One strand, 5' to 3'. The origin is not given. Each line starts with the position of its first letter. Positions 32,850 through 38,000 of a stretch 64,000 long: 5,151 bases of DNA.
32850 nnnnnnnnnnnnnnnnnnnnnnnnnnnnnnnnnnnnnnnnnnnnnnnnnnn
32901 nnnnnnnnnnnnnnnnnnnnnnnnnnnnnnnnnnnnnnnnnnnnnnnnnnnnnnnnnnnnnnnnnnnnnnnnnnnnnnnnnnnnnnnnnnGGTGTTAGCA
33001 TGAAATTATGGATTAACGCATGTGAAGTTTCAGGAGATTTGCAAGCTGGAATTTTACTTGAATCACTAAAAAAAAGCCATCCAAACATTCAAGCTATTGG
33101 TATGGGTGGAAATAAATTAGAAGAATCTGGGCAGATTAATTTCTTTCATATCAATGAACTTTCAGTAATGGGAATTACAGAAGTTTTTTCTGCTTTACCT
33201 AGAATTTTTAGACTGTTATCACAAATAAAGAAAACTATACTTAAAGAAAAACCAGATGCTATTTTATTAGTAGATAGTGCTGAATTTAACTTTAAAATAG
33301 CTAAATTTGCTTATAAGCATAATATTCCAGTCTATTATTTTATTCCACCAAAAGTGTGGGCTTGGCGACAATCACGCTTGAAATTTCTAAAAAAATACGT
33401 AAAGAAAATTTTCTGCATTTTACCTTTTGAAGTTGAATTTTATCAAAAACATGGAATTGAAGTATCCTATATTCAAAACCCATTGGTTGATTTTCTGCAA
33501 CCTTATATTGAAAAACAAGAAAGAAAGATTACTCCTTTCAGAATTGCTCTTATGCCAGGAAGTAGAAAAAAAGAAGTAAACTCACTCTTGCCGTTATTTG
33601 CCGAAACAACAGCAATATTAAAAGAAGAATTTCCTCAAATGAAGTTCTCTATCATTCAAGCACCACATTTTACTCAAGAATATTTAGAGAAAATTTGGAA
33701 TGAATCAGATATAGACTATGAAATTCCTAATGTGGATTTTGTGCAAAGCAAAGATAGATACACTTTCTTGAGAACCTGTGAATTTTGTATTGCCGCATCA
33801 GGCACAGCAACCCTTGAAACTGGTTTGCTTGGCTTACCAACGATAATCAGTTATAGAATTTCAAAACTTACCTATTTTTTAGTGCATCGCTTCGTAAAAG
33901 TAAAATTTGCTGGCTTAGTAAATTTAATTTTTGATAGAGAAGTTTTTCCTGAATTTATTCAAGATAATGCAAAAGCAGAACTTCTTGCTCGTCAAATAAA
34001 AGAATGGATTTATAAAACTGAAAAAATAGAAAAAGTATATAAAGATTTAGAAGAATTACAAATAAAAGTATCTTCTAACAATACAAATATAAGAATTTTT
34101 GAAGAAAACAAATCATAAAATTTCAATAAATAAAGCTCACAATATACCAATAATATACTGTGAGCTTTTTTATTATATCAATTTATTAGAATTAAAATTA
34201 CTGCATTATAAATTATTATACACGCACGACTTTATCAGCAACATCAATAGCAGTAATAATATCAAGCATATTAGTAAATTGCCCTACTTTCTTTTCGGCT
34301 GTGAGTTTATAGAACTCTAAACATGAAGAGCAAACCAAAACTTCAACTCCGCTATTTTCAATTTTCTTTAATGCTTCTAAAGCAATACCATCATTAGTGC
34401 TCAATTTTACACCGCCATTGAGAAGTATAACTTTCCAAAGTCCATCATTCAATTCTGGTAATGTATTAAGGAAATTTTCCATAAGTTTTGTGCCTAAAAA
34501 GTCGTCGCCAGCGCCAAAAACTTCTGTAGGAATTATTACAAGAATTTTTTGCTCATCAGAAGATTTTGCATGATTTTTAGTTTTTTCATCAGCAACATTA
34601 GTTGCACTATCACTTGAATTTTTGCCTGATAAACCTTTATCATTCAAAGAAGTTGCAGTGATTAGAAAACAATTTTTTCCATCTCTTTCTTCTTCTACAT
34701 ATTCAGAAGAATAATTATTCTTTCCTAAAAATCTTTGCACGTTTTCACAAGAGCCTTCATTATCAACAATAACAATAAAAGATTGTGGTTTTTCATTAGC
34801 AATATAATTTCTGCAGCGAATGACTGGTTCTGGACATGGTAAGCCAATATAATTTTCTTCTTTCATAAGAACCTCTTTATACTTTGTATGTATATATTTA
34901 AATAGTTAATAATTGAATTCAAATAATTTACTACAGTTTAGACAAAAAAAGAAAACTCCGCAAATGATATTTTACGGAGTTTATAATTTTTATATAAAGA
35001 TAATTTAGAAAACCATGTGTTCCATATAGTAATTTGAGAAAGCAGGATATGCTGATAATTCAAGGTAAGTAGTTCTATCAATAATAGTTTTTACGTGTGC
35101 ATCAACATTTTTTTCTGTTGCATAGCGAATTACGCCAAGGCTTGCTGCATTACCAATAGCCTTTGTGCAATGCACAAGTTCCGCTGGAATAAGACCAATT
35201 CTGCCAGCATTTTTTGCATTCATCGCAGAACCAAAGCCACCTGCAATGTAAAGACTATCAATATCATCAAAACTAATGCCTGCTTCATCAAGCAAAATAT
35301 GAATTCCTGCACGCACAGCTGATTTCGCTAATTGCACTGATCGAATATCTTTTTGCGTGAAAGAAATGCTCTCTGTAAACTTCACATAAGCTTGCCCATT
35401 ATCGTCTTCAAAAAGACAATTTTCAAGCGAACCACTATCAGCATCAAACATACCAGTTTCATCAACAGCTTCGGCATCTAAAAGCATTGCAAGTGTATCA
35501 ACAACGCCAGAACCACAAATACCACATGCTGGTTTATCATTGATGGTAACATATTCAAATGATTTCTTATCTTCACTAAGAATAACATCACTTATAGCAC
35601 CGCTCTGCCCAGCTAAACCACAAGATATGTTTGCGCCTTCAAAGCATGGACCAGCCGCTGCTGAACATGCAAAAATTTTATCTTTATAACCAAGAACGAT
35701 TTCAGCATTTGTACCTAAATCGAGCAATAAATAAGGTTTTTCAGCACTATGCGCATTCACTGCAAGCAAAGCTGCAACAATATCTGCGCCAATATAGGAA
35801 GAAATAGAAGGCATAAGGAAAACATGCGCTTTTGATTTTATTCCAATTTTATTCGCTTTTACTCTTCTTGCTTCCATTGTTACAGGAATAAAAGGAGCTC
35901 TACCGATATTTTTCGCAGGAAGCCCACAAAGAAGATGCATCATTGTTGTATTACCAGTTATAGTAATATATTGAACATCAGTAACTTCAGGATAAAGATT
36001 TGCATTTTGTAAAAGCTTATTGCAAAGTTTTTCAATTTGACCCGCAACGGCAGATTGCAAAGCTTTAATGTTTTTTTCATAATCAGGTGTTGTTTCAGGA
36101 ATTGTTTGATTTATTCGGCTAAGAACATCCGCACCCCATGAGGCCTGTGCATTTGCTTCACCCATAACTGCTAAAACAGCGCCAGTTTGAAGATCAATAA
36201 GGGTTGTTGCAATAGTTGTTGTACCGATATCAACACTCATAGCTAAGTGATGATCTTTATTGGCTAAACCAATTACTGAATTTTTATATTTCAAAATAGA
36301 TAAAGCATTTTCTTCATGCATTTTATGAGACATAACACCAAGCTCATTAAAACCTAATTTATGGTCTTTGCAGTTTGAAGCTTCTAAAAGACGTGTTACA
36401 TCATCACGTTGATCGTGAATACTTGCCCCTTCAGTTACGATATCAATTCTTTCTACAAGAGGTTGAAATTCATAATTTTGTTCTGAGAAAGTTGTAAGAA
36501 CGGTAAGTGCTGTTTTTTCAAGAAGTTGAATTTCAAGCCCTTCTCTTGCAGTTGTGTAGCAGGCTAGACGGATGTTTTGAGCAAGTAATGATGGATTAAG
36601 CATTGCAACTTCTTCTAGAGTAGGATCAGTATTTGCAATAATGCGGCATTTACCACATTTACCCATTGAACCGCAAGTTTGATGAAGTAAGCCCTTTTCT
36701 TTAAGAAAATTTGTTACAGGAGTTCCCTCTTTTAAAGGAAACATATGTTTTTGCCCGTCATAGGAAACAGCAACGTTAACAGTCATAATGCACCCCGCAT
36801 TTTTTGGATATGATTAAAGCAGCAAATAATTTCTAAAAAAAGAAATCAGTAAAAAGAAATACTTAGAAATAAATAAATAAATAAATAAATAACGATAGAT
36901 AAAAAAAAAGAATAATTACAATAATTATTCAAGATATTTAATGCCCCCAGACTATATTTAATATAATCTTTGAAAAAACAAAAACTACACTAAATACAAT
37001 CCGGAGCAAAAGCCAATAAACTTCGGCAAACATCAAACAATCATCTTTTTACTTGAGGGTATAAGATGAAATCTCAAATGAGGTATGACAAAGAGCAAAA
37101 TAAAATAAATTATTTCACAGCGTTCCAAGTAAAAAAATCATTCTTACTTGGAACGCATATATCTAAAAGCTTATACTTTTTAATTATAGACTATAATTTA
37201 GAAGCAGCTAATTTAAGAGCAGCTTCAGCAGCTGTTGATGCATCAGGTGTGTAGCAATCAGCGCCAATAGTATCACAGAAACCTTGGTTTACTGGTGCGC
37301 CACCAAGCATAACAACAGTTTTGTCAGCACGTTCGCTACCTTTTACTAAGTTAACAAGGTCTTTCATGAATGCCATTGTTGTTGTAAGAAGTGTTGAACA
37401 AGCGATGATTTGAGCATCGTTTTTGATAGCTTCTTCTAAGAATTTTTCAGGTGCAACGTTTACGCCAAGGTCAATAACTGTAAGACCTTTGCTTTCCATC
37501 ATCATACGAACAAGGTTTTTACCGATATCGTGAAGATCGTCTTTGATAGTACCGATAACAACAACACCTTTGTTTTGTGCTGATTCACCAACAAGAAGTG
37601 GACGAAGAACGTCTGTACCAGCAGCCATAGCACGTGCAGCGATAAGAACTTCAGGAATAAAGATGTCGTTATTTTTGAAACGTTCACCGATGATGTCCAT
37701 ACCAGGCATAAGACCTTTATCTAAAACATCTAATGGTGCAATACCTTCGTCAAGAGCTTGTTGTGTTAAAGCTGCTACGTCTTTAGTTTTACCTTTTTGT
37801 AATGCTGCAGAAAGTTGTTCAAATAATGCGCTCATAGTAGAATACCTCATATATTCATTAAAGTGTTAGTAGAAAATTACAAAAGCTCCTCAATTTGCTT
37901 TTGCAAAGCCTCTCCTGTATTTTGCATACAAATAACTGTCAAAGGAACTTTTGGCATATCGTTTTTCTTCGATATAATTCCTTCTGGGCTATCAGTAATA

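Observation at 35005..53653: Nineteen-kb corrinoid methyl-transfer island with three BCCT carriers, no regulator and no pterin-type methyltransferase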

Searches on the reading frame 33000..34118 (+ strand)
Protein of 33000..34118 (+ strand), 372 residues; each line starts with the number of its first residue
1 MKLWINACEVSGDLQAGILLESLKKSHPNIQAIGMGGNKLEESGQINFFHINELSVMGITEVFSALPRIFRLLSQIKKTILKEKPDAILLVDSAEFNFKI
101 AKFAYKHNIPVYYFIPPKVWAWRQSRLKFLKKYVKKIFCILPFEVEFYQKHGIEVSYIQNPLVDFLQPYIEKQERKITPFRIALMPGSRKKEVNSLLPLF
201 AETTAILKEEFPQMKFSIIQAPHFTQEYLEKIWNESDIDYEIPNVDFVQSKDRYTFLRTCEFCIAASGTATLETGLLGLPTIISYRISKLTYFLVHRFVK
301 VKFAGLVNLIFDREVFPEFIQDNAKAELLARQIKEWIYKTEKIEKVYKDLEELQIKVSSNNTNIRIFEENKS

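Call 4: search_protein_families(library=pfam, proteins=[window:33000-34118:+])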
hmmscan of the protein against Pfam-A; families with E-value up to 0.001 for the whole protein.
window:33000-34118:+ (372 aa): 1 family
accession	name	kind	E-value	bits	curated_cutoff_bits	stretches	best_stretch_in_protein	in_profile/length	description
PF02684.21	LpxB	-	1.3e-87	294.6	22.6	1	5-353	3-354/374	Lipid-A-disaccharide synthetase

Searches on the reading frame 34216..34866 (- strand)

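Call 4: search_protein_families(library=pfam, proteins=[window:34216-34866:-])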
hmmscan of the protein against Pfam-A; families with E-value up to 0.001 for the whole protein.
window:34216-34866:- (216 aa): 2 families
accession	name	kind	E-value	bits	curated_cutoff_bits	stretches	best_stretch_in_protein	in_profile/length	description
PF01206.22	TusA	-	2.9e-13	49.9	28.6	1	5-70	4-69/70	Sulfurtransferase TusA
PF02635.20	DsrE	-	0.00035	21.1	22.7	1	161-214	59-114/116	DsrE/DsrF-like family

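Call 29: search_protein_families(library=ncbifam, proteins=[window:34216-34866:-], max_evalue=0.001)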
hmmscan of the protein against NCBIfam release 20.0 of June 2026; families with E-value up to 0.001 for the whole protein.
window:34216-34866:- (216 aa): 1 family
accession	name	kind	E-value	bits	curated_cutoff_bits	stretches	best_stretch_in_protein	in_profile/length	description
TIGR03527.1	selenium_YedF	equivalog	1.1e-53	181.9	110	1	7-215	4-193/194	sulfurtransferase-like selenium metabolism protein YedF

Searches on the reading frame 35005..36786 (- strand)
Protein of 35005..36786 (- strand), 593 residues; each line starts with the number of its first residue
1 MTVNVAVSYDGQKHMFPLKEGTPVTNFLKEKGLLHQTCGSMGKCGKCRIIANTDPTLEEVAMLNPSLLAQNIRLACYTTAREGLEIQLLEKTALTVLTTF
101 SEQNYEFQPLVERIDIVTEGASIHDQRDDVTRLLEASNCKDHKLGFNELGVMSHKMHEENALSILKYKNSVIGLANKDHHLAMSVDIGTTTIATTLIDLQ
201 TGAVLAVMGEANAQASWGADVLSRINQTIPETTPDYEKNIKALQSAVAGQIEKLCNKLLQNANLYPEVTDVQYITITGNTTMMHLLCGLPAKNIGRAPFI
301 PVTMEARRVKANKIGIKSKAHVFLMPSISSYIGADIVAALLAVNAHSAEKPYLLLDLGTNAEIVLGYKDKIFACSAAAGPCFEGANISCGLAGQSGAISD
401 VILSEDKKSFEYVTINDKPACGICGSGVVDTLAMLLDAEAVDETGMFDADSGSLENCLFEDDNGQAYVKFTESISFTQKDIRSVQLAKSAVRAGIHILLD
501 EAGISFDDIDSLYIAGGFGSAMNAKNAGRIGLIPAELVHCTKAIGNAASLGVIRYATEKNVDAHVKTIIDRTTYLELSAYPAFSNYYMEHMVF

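Call 3: search_protein_families(library=pfam, proteins=[window:35005-36786:-])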
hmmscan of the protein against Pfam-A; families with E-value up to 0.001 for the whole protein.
window:35005-36786:- (593 aa): 2 families
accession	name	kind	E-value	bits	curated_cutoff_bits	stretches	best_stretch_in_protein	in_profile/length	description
PF14574.11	RACo_C_ter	-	3.6e-69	233.2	27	1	352-592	3-248/261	C-terminal domain of RACo the ASKHA domain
PF17651.6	Raco_middle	-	6.2e-47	159.7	26.8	1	182-346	2-161/163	RACo middle region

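Call 29: search_protein_families(library=ncbifam, proteins=[window:35005-36786:-], max_evalue=0.001)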
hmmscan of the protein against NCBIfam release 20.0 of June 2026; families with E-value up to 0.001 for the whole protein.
window:35005-36786:- (593 aa): 2 families
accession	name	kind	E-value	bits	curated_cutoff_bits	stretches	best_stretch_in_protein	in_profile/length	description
NF040756.1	corr_regen_AcsV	exception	2.4e-97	326.8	800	1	104-587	121-617/632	corrinoid activation/regeneration protein AcsV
TIGR04270.1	Rama_corrin_act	subfamily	9e-38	129.9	500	1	182-587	2-410/534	methylamine methyltransferase corrinoid protein reductive activase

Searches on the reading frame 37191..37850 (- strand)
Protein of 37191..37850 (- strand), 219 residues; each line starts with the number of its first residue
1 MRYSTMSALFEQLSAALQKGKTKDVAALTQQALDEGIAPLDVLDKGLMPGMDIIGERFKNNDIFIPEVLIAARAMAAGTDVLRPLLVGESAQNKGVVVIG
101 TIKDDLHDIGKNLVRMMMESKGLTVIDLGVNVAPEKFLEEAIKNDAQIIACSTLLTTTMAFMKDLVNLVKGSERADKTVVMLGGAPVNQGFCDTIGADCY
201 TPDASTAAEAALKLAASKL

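Call 3: search_protein_families(library=pfam, proteins=[window:37191-37850:-])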
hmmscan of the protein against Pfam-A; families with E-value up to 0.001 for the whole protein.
window:37191-37850:- (219 aa): 2 families
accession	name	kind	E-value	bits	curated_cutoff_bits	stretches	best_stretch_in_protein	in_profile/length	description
PF02607.22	B12-binding_2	-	3.2e-24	85.4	23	1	9-82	1-73/74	B12 binding domain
PF02310.24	B12-binding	-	2.7e-22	79.3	32.1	1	96-201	2-110/121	B12 binding domain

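Call 29: search_protein_families(library=ncbifam, proteins=[window:37191-37850:-], max_evalue=0.001)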
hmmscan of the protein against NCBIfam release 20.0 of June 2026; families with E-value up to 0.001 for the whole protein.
window:37191-37850:- (219 aa): 16 families
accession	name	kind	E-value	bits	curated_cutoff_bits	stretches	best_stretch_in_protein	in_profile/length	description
TIGR02370.1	pyl_corrinoid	subfamily_domain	1.2e-55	188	215.3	1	13-207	2-197/197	methyltransferase cognate corrinoid protein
NF047996.1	corrin_MtgC_2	exception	9.7e-55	185.3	370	1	7-213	2-208/212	glycine betaine-specific corrinoid protein MtgC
NF047995.1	corrinoid_MtgC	exception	3.2e-51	173.9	310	1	6-215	1-213/215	glycine betaine-specific corrinoid protein MtgC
NF041607.1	dimeth_corrin_MtbC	equivalog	1e-47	162.3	350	1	16-211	4-199/203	dimethylamine corrinoid protein MtbC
TIGR02082.1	metH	equivalog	1.3e-38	132.3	1010.85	1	9-210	646-847/1182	methionine synthase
NF040655.1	MtaC_Meth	equivalog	3.5e-35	121.3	420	1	9-211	35-234/253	methanol--corrinoid protein MtaC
NF040669.1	MtaC2_Meth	equivalog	2e-33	115.9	450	1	11-208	44-239/267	methanol--corrinoid protein MtaC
NF007024.0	PRK09490.1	equivalog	1.2e-32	112.7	1497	1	11-187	663-842/1234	methionine synthase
NF002612.0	PRK02261.1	equivalog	4.1e-12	45.8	110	1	94-184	3-92/148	methylaspartate mutase subunit S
TIGR01501.1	MthylAspMutase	equivalog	2.4e-09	37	135.8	1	96-169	3-76/134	methylaspartate mutase subunit S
NF045497.1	IsobCoAmut_IcmF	equivalog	3.8e-08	31.6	1500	1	105-184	13-91/1076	fused isobutyryl-CoA mutase/GTPase IcmF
NF052385.1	Lys_5_6_beta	equivalog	2.1e-07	30.9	280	1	121-210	137-229/241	lysine 5,6-aminomutase subunit beta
TIGR00640.1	acid_CoA_mut_C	subfamily_domain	2.3e-07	30.9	57.45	1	97-186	5-94/132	methylmalonyl-CoA mutase C-terminal domain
NF040743.1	ornith_mutase_E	equivalog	3.7e-07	28.5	800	1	91-199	592-707/730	D-ornithine 4,5-aminomutase subunit OraE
NF052513.1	TransRegCarH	equivalog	8.5e-07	28.5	400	1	7-204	81-267/274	HTH-type transcriptional repressor CarH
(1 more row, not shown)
